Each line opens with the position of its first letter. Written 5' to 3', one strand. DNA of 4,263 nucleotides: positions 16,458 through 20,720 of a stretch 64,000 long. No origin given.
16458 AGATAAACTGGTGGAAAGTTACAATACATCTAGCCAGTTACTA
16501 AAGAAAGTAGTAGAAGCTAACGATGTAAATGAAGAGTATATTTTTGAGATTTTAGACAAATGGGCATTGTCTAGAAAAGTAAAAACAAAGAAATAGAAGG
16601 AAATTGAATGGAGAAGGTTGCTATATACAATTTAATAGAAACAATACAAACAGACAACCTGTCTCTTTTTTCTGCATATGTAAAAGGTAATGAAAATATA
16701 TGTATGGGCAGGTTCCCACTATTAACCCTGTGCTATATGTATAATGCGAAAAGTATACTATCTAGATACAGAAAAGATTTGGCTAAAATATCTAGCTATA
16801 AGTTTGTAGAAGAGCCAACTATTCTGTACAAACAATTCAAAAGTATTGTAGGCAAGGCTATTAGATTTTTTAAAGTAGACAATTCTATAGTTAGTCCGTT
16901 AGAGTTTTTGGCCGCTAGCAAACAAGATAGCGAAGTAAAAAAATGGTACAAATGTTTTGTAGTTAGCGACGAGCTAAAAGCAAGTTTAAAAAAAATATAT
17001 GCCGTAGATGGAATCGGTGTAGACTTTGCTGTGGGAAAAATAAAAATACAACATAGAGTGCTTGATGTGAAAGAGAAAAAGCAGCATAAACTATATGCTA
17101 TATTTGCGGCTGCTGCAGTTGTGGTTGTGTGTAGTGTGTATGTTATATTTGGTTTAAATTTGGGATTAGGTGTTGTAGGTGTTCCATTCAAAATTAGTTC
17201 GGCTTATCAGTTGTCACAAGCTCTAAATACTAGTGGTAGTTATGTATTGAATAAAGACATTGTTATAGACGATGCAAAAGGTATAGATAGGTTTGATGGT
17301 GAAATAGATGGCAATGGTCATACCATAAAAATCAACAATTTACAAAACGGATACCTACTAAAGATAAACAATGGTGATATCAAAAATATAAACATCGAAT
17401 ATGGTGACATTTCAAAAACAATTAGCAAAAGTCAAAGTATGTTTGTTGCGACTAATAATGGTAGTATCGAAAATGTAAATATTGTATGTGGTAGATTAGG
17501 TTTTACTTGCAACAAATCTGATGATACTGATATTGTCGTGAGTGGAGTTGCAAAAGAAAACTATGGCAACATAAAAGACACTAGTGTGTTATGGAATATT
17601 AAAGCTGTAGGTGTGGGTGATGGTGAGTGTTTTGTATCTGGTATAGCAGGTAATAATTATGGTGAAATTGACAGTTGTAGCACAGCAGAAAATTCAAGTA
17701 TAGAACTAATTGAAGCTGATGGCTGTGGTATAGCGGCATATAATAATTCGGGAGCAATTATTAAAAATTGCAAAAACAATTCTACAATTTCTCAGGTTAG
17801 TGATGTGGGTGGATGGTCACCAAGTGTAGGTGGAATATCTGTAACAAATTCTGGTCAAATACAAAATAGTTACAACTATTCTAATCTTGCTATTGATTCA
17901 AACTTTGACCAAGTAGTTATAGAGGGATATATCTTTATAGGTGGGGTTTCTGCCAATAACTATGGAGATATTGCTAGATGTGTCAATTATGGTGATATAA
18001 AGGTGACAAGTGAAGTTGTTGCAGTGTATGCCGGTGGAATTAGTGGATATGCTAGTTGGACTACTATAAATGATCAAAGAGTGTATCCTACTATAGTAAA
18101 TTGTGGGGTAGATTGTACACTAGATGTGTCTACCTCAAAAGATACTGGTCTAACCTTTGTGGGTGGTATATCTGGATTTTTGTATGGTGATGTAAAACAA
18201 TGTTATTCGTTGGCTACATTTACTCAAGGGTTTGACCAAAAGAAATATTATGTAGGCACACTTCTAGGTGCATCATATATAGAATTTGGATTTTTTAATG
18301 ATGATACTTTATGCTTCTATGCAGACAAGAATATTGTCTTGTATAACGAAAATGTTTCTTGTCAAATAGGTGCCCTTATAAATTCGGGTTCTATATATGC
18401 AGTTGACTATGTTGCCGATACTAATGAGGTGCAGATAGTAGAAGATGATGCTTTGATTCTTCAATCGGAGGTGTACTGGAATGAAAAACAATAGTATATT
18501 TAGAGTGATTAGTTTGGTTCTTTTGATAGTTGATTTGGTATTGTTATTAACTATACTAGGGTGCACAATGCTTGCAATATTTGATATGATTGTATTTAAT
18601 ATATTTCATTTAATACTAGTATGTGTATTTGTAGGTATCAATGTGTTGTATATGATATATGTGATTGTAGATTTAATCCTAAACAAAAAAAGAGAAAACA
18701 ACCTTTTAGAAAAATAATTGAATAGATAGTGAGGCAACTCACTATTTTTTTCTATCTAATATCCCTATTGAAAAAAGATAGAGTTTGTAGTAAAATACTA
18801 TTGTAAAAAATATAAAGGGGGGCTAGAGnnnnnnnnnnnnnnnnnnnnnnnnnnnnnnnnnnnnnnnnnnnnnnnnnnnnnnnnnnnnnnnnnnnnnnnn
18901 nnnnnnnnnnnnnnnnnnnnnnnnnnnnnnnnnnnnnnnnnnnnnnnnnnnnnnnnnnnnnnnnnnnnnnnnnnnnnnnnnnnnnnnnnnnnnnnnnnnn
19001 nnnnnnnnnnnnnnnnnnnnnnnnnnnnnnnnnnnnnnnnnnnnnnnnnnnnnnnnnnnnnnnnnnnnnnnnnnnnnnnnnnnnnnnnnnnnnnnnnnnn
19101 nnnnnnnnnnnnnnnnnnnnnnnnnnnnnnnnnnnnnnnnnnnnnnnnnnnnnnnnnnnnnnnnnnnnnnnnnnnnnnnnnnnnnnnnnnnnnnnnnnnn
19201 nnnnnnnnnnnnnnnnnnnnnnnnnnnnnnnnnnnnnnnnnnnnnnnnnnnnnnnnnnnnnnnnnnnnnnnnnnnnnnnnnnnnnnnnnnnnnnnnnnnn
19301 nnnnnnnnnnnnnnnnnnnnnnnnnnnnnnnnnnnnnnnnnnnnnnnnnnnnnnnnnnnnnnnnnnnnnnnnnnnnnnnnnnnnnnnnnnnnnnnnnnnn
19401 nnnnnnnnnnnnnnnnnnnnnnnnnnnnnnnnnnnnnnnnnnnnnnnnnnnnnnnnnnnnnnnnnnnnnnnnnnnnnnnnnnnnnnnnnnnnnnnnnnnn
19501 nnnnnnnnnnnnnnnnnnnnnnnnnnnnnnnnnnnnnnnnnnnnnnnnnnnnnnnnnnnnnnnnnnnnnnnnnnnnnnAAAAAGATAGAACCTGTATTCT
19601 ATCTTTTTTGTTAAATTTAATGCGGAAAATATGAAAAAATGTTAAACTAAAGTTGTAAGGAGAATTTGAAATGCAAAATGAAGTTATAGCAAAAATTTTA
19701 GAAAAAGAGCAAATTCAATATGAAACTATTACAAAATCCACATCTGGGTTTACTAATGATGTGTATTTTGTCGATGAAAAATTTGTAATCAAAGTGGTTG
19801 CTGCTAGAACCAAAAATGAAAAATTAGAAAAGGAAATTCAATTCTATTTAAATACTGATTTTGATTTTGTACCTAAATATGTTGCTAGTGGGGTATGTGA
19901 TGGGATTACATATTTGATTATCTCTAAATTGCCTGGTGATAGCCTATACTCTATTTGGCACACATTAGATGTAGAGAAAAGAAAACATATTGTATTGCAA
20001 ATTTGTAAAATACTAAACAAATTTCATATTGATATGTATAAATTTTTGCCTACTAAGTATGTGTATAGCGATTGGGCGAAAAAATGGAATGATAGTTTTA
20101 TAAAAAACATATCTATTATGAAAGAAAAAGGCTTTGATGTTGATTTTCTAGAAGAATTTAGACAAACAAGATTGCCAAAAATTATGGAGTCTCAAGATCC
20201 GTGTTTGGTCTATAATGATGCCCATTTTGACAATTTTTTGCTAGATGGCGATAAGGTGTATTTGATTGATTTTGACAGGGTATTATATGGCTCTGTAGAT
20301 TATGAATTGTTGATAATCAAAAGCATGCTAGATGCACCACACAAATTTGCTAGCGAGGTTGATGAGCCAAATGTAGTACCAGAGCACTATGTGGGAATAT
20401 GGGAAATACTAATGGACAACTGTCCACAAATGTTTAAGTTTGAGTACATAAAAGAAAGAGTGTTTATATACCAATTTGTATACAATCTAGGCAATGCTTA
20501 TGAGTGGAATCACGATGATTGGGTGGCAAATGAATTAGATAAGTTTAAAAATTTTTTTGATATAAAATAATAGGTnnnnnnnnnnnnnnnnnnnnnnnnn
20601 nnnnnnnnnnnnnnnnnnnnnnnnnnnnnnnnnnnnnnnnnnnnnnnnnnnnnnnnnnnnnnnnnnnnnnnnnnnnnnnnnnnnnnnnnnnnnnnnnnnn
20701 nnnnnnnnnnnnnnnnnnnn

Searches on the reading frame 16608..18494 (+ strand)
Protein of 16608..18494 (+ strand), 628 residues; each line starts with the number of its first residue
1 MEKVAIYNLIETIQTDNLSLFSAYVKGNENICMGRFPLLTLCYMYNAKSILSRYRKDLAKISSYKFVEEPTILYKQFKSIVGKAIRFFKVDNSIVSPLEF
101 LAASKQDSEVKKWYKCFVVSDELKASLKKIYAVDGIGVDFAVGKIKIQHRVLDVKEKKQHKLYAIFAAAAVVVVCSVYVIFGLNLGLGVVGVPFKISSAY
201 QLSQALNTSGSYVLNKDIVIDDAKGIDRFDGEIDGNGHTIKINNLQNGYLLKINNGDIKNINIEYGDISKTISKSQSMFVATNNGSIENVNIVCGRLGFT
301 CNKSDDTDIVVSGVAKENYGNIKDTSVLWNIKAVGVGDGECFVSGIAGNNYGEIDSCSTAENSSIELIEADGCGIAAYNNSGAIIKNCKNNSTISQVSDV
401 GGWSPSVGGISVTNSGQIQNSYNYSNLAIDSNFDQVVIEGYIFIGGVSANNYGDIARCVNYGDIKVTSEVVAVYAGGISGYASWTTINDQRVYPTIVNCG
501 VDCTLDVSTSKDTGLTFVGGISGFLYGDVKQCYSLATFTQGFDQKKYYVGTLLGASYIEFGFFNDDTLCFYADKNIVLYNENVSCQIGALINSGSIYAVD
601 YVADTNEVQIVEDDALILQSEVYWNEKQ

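Call 13: search_protein_families(library=pfam, proteins=[window:16608-18494:+], max_evalue=0.001)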
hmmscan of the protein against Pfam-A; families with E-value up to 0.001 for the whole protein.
window:16608-18494:+ (628 aa): 1 family
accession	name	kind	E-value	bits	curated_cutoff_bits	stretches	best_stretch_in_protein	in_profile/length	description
PF05342.19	Peptidase_M26_N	-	0.00018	21.2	27.7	1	207-292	153-248/250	M26 IgA1-specific Metallo-endopeptidase N-terminal region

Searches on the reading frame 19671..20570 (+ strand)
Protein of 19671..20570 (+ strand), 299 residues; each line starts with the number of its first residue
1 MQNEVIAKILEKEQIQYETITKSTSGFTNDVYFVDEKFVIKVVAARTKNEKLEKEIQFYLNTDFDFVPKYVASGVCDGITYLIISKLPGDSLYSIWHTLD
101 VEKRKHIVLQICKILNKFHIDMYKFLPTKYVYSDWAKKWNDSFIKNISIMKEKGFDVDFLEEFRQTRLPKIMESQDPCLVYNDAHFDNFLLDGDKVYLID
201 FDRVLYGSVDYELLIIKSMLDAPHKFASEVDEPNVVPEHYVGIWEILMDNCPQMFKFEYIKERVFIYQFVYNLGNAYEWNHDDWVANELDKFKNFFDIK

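Call 13: search_protein_families(library=pfam, proteins=[window:19671-20570:+], max_evalue=0.001)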
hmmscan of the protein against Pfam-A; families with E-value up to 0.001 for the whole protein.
window:19671-20570:+ (299 aa): 1 family
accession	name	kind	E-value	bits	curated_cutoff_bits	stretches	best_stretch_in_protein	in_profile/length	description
PF01636.29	APH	-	5.7e-16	59.4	23.2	1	21-217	3-210/239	Phosphotransferase enzyme family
